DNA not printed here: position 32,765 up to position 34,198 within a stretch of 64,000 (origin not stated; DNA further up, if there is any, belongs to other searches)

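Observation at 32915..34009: CDF transmembrane domain fused to a NifX-like domain in place of the normal CDF cytoplasmic domain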

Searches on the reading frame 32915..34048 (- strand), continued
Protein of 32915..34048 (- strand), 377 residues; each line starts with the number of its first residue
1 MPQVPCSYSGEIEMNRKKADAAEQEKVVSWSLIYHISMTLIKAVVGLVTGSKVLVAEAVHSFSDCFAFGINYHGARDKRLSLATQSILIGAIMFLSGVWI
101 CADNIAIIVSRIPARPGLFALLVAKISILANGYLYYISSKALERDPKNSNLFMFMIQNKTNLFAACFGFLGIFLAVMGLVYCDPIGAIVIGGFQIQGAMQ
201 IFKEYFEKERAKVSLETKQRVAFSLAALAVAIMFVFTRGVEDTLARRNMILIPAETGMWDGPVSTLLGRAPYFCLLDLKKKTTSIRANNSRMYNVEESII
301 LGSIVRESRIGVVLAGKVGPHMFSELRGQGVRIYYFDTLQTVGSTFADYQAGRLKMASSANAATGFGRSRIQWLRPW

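Call 32: search_protein_families(library=pfam, proteins=[P0046, P0071, P0148, P0158, P0090, P0050, P0055, P0065, P0125, P0111], max_evalue=0.001)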
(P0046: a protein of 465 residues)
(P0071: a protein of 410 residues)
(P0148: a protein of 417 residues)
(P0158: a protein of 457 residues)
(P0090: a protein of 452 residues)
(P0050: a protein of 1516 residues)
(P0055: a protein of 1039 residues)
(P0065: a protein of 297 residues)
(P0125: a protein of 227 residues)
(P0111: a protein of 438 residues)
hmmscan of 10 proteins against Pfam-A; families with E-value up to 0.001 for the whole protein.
P0046 (465 aa): 3 families
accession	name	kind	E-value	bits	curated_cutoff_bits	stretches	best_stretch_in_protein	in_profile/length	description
PF01545.26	Cation_efflux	-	1.3e-30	107.1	26.6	1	8-193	2-191/198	Cation efflux family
PF02579.22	Nitro_FeMo-Co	-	1.6e-13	51.2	26.3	1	344-432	4-93/94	Dinitrogenase iron-molybdenum cofactor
PF15038.11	Jiraiya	-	0.00066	19.7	27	1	74-134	105-164/169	Jiraiya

P0071 (410 aa): 3 families
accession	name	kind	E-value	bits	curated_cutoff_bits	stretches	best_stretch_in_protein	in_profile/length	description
PF01545.26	Cation_efflux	-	3e-47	161.4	26.6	1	15-207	2-198/198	Cation efflux family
PF16916.11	ZT_dimer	-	2.9e-18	66.1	26.7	1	212-288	2-77/78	Dimerisation domain of Zinc Transporter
PF02579.22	Nitro_FeMo-Co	-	1.2e-13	51.5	26.3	1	307-400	2-93/94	Dinitrogenase iron-molybdenum cofactor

P0148 (417 aa): 3 families
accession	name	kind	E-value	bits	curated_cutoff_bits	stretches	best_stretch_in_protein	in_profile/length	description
PF01545.26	Cation_efflux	-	8.9e-40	137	26.6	1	16-208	2-198/198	Cation efflux family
PF16916.11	ZT_dimer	-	1.9e-20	73.1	26.7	1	212-289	1-77/78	Dimerisation domain of Zinc Transporter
PF02579.22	Nitro_FeMo-Co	-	1.6e-12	48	26.3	1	308-402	2-93/94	Dinitrogenase iron-molybdenum cofactor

P0158 (457 aa): 3 families
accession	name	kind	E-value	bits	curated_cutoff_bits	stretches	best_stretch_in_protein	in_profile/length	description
PF01545.26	Cation_efflux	-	8e-41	140.4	26.6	1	12-204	2-198/198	Cation efflux family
PF16916.11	ZT_dimer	-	8.8e-17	61.3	26.7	1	209-286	2-78/78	Dimerisation domain of Zinc Transporter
PF02579.22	Nitro_FeMo-Co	-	2.8e-15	56.8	26.3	1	304-396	2-93/94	Dinitrogenase iron-molybdenum cofactor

P0090 (452 aa): 1 family
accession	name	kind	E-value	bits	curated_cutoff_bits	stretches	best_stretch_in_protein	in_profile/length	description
PF02579.22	Nitro_FeMo-Co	-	3.3e-32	111.1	26.3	2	257-342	5-93/94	Dinitrogenase iron-molybdenum cofactor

P0050 (1516 aa): 5 families
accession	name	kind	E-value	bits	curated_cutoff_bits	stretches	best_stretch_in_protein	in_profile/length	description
PF02579.22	Nitro_FeMo-Co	-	9.9e-53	176.9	26.3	4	351-440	2-93/94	Dinitrogenase iron-molybdenum cofactor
PF13180.12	PDZ_2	-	8.5e-20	71.3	27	1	103-193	2-80/80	PDZ domain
PF00595.29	PDZ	-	2.3e-14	53.9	23.2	2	100-179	8-79/81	PDZ domain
PF17820.7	PDZ_6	-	2.5e-12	46.8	27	1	128-182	1-54/54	PDZ domain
PF12812.13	PDZ_1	-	2.1e-06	28.1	28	1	222-285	12-72/78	PDZ-like domain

P0055 (1039 aa): 4 families
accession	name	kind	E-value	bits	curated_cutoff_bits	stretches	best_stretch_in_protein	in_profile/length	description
PF02579.22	Nitro_FeMo-Co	-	5.2e-42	142.5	26.3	3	503-590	3-93/94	Dinitrogenase iron-molybdenum cofactor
PF13180.12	PDZ_2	-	2.1e-22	79.6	27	2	86-176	2-80/80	PDZ domain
PF17820.7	PDZ_6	-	2.6e-16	59.5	27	2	111-165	1-54/54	PDZ domain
PF00595.29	PDZ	-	3.5e-13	50.2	23.2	2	86-163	11-80/81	PDZ domain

P0065 (297 aa): 1 family
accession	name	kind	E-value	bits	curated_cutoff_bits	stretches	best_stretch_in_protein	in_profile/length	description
PF02579.22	Nitro_FeMo-Co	-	1.1e-13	51.7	26.3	1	177-264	5-93/94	Dinitrogenase iron-molybdenum cofactor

P0125 (227 aa): 1 family
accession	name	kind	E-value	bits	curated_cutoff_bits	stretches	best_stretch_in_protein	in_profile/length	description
PF02579.22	Nitro_FeMo-Co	-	2.2e-18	66.8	26.3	1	59-148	2-93/94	Dinitrogenase iron-molybdenum cofactor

P0111 (438 aa): 3 families
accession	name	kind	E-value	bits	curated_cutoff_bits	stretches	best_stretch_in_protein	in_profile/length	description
PF01545.26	Cation_efflux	-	4.6e-41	141.2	26.6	1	16-209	2-198/198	Cation efflux family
PF02579.22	Nitro_FeMo-Co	-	3.9e-18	66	26.3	1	309-402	2-93/94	Dinitrogenase iron-molybdenum cofactor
PF16916.11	ZT_dimer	-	5.6e-17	62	26.7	1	214-290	2-77/78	Dimerisation domain of Zinc Transporter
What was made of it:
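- Closest known: Canonical CDF + ZT_dimer + Nitro_FeMo-Co fusion proteins. Same: A CDF transporter and a NifX-like domain on one chain (call 32).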

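Call 33: fold_search(model_id=the predicted structure, library=pdb)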
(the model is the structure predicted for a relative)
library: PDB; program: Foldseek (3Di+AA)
matches with E <= 10: 890; with E <= 0.001: 14
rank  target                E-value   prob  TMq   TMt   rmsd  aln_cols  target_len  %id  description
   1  2wfb                  1.0e-06  1.00  0.31  0.89   1.5       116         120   27  High resolution structure of the apo form of the orange protein (ORP) from Desulfovibrio gigas (released 2010-05-26)
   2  1rdu_MODEL_1_A        6.9e-05  1.00  0.30  0.88   1.9       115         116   21  NMR STRUCTURE OF A PUTATIVE NIFB PROTEIN FROM THERMOTOGA (TM1290), WHICH BELONGS TO THE DUF35 FAMILY (released 2004-07-06)
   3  1t3v_MODEL_1_A        1.0e-04  1.00  0.28  0.77   4.3       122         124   23  The NMR solution structure of TM1816 (released 2004-12-14)
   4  8f6h_B                2.2e-04  1.00  0.44  0.58   5.2       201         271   19  Cryo-EM structure of a Zinc-loaded asymmetrical TMD D70A mutant of the YiiP-Fab complex (released 2023-02-08)
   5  2yx6_D                2.9e-04  1.00  0.26  0.77   3.3       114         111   18  Crystal structure of PH0822 (released 2007-10-30)
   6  8f6h_A                3.4e-04  1.00  0.45  0.56   5.1       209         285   18  Cryo-EM structure of a Zinc-loaded asymmetrical TMD D70A mutant of the YiiP-Fab complex (released 2023-02-08)
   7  8j80_B                3.4e-04  1.00  0.36  0.45   5.9       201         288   13  Cryo-EM structure of hZnT7-Fab complex in zinc state 1, determined in heterogeneous conformations- one subunit in an i (released 2023-09-20)
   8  8f6e_A                4.0e-04  1.00  0.41  0.51   6.4       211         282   18  Cryo-EM structure of a Zinc-loaded wild-type YiiP-Fab complex (released 2023-02-08)
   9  2yx6_C                4.2e-04  1.00  0.26  0.79   2.9       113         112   18  Crystal structure of PH0822 (released 2007-10-30)
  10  8f6k_B                4.2e-04  1.00  0.41  0.51  23.4       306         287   14  Cryo-EM structure of a Zinc-loaded H263A/D287A mutant of the YiiP-Fab complex (released 2023-02-08)
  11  1o13                  4.4e-04  1.00  0.26  0.82   2.2       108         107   24  Crystal structure of a putative dinitrogenase iron-molybdenum cofactor (tm1816) from thermotoga maritima at 1.83 A resol (released 2002-12-18)
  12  5vrf_A                5.3e-04  1.00  0.41  0.51   7.1       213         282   18  CryoEM Structure of the Zinc Transporter YiiP from helical crystals (released 2018-03-14)
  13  2yx6_B                6.1e-04  1.00  0.26  0.78   3.0       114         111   18  Crystal structure of PH0822 (released 2007-10-30)
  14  8f6j_A                9.3e-04  1.00  0.41  0.51   6.0       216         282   19  Cryo-EM structure of a Zinc-loaded D287A mutant of the YiiP-Fab complex (released 2023-02-08)
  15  9kvy_A                1.0e-03  1.00  0.31  0.38  22.9       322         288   13  Cryo-EM structure of SLC30A10, determined in asymmetric conformations-one subunit in an inward-facing Mn2+-bound and t (released 2025-10-15)
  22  1eo1_MODEL_1_A        2.3e-03  1.00  0.27  0.72   9.8       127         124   26  Solution structure of hypothetical protein MTH1175 from Methanobacterium thermoautotrophicum (released 2000-12-20)
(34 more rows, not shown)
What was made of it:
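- On NifX / NafY / NifB-C (Nitro_FeMo-Co, PF02579) superfamily: Foldseek vs 2wfb gives TM-score 0.89 and rmsd 1.5 A (call 33).
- The best structural match of the domain is the Mo-Cu-cluster orange protein ORP (call 33).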

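Call 39: find_encoding_contigs(protein=P0019, flank=10000, max_places=2)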
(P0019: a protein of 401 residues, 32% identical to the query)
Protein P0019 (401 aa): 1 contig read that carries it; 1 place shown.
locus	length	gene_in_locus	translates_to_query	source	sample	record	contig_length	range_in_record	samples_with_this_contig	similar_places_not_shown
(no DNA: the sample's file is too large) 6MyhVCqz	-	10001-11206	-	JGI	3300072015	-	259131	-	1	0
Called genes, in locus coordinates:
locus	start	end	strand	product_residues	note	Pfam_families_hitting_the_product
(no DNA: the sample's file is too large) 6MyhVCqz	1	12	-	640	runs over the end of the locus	PF00474:SSF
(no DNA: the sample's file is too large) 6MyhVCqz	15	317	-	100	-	-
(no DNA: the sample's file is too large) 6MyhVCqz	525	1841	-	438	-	PF13091:PLDc_2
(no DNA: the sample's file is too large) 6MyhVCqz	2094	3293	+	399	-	PF00108:Thiolase_N, PF02803:Thiolase_C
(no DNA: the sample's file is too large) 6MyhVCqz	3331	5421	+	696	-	-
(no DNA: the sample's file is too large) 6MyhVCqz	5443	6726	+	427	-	PF02515:CoA_transf_3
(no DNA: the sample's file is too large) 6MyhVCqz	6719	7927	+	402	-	PF06050:HGD-D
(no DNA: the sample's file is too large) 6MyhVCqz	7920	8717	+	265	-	PF01869:BcrAD_BadFG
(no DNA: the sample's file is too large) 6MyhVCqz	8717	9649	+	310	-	PF01210:NAD_Gly3P_dh_N (weak), PF02558:ApbA, PF02737:3HCDH_N, PF03446:NAD_binding_2 (weak), PF03807:F420_oxidored (weak), PF08546:ApbA_C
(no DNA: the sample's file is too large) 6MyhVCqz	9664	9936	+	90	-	-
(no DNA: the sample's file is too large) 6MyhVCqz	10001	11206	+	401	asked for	PF01545:Cation_efflux, PF02579:Nitro_FeMo-Co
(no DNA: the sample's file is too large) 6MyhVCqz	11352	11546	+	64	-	PF00313:CSD, PF08206:OB_RNB (faint)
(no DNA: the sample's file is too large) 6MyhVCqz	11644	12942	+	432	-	PF13679:Methyltransf_32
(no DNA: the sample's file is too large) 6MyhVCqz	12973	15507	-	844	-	PF03372:Exo_endo_phos (weak), PF19580:Exo_endo_phos_3 (weak)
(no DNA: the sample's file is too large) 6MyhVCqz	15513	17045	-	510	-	PF16409:DUF5017 (faint)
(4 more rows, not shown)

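Call 40: find_encoding_contigs(protein=P0013, flank=10000, max_places=3)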
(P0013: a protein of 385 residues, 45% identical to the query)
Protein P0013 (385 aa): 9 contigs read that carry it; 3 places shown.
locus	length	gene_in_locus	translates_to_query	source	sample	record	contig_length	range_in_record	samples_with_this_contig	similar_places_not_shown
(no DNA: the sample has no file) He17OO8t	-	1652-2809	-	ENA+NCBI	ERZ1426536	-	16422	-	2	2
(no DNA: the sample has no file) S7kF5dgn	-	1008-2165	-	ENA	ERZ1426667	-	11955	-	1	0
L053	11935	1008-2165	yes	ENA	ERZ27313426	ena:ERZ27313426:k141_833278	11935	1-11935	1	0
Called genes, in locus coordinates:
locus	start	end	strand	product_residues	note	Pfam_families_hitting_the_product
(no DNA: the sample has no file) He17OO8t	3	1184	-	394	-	?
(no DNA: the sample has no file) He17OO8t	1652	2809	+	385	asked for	PF01545:Cation_efflux, PF02579:Nitro_FeMo-Co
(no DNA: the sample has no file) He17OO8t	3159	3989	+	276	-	PF13493:DUF4118 (weak), PF00990:GGDEF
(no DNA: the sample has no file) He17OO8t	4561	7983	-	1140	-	PF11845:Tll0287-like, PF08447:PAS_3, PF00989:PAS, PF08448:PAS_4, PF13426:PAS_9, PF00989:PAS, PF00989:PAS, PF13426:PAS_9, +7 more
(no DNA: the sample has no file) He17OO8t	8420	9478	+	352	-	PF00753:Lactamase_B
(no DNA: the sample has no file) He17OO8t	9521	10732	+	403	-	-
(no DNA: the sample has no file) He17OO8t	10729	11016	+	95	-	-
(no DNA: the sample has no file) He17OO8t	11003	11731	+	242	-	-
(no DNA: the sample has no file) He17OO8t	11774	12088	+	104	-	-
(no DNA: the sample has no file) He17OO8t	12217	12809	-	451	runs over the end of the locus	PF00072:Response_reg, PF00004:AAA (faint), PF00158:Sigma54_activat, PF01078:Mg_chelatase (faint), PF14532:Sigma54_activ_2, PF07728:AAA_5, PF25601:AAA_lid_14, PF02954:HTH_8, +1 more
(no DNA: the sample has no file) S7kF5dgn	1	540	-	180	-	?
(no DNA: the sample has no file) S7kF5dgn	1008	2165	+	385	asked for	PF01545:Cation_efflux, PF02579:Nitro_FeMo-Co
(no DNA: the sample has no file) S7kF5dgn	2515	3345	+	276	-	PF13493:DUF4118 (weak), PF00990:GGDEF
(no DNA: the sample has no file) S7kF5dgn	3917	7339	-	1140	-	PF11845:Tll0287-like, PF08447:PAS_3, PF00989:PAS, PF08448:PAS_4, PF13426:PAS_9, PF00989:PAS, PF00989:PAS, PF13426:PAS_9, +7 more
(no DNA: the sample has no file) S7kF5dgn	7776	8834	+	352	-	PF00753:Lactamase_B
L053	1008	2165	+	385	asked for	PF01545:Cation_efflux, PF02579:Nitro_FeMo-Co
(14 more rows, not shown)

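Call 41: find_encoding_contigs(protein=P0005, flank=10000, max_places=2)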
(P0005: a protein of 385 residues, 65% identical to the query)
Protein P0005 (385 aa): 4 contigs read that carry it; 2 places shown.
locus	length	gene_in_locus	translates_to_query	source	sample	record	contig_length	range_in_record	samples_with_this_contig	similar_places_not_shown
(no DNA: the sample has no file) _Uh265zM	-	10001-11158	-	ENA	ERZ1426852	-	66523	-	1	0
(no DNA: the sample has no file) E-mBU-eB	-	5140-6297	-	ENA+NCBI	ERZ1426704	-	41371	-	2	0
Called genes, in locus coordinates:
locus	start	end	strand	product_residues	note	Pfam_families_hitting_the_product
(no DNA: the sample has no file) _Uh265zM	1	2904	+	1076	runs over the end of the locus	PF00873:ACR_tran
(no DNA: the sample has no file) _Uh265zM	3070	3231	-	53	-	-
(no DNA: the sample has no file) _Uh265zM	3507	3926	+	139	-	PF12728:HTH_17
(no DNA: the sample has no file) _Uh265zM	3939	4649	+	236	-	PF02579:Nitro_FeMo-Co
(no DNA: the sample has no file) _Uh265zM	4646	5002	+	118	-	-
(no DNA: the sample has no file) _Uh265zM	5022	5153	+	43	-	-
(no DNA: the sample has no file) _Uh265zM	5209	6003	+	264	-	PF12801:Fer4_5 (weak)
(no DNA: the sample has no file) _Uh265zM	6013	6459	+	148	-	PF13180:PDZ_2 (weak), PF17820:PDZ_6 (weak)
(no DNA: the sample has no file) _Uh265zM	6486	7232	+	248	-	PF18509:MCR (faint)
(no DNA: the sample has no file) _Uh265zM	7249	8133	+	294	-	PF16916:ZT_dimer (weak)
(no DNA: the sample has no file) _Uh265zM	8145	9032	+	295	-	PF01545:Cation_efflux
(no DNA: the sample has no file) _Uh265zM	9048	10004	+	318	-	PF00989:PAS (weak), PF13426:PAS_9 (weak)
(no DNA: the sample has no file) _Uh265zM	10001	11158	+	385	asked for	PF01545:Cation_efflux, PF02579:Nitro_FeMo-Co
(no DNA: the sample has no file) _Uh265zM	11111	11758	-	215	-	PF04264:YceI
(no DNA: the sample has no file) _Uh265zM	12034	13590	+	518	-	PF00586:AIRS, PF02769:AIRS_C, PF02627:CMD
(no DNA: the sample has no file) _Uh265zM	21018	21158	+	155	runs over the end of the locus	PF02579:Nitro_FeMo-Co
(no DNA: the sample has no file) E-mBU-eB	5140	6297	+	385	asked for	PF01545:Cation_efflux, PF02579:Nitro_FeMo-Co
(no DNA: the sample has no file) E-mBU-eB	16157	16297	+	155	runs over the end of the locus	PF02579:Nitro_FeMo-Co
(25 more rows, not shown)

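Call 42: find_encoding_contigs(protein=P0011, flank=10000, max_places=2)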
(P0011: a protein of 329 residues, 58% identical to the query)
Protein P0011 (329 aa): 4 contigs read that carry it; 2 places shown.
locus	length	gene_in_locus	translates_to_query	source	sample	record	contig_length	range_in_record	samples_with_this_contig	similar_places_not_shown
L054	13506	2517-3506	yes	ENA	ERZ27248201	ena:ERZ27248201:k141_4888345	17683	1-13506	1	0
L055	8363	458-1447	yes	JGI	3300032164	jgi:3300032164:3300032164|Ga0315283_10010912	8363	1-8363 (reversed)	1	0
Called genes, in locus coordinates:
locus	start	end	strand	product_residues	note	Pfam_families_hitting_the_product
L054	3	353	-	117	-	?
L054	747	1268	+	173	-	PF13180:PDZ_2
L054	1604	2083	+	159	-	PF01475:FUR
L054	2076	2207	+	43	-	-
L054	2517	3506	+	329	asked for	PF01545:Cation_efflux, PF02579:Nitro_FeMo-Co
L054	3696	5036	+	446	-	-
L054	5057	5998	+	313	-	PF12849:PBP_like_2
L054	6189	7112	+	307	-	PF00528:BPD_transp_1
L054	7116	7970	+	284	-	PF00528:BPD_transp_1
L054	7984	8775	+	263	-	PF00005:ABC_tran, PF13401:AAA_22 (faint), PF13304:AAA_21 (faint)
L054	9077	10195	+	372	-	-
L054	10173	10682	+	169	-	-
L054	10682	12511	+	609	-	PF02985:HEAT (faint), PF13646:HEAT_2 (weak)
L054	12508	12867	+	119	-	-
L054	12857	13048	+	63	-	-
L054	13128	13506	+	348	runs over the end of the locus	PF02985:HEAT (faint), PF00514:Arm (faint), PF13646:HEAT_2, PF12717:Cnd1 (faint), PF13646:HEAT_2 (weak)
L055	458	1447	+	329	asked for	PF01545:Cation_efflux, PF02579:Nitro_FeMo-Co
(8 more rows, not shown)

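Call 43: find_encoding_contigs(protein=P0014, flank=10000, max_places=2)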
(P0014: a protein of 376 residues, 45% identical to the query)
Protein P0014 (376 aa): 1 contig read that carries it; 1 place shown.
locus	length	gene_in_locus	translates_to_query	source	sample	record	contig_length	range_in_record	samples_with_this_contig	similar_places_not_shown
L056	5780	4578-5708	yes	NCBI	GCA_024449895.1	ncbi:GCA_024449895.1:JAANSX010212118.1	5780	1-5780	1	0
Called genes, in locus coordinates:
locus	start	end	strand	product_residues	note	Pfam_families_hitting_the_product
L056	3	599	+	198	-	?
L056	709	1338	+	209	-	-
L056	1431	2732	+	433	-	PF00365:PFK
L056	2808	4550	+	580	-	PF13091:PLDc_2, PF00614:PLDc (faint), PF13091:PLDc_2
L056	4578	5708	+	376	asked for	PF01545:Cation_efflux, PF02579:Nitro_FeMo-Co (weak)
